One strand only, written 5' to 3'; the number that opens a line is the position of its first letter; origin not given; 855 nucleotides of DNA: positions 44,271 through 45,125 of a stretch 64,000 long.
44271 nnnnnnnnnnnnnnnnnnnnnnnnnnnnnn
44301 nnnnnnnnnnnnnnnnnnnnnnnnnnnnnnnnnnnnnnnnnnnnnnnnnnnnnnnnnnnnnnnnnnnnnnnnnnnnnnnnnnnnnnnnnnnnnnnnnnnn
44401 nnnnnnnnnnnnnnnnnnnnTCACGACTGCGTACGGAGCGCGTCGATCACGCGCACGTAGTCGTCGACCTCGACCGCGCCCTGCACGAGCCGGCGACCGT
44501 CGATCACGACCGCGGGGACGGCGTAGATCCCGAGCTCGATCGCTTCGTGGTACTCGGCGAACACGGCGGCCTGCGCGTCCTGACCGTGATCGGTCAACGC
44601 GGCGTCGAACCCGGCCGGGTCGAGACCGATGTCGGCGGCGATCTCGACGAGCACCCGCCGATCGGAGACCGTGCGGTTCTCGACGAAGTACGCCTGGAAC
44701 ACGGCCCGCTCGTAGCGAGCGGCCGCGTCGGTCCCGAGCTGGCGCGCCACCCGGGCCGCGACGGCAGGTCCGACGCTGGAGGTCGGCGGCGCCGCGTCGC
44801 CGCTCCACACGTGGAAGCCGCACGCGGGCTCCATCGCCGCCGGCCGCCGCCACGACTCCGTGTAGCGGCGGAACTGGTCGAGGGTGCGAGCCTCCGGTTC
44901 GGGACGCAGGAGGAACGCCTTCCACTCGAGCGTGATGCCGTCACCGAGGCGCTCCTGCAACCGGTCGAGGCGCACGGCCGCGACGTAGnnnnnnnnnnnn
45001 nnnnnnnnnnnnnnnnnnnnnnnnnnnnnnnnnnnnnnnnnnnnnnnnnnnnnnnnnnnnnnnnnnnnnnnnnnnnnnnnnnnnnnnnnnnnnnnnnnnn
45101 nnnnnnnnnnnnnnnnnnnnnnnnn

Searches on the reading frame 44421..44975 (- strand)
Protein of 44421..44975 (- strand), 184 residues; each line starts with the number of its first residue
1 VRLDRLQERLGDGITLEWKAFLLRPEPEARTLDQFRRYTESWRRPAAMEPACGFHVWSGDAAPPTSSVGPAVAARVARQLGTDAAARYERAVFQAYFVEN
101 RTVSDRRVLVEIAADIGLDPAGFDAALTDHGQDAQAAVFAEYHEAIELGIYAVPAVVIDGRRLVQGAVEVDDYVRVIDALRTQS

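Call 11: search_protein_families(library=pfam, proteins=[window:44421-44975:-])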
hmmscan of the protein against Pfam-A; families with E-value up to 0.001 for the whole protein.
window:44421-44975:- (184 aa): 5 families
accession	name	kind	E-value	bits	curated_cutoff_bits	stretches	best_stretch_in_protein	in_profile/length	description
PF01323.26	DSBA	-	5e-16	59.5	25.6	1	2-175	19-188/191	DSBA-like thioredoxin domain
PF07511.17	DUF1525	-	2.6e-05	24.7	24.1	1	132-182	63-112/113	Protein of unknown function (DUF1525)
PF13462.12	Thioredoxin_4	-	0.00011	22.8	23.2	1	73-179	65-165/165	Thioredoxin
PF13743.12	Thioredoxin_5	-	0.00015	22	27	1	51-158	60-163/186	Thioredoxin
PF13192.12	Thioredoxin_3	-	0.00025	21.5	24.8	1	125-169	22-66/76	Thioredoxin domain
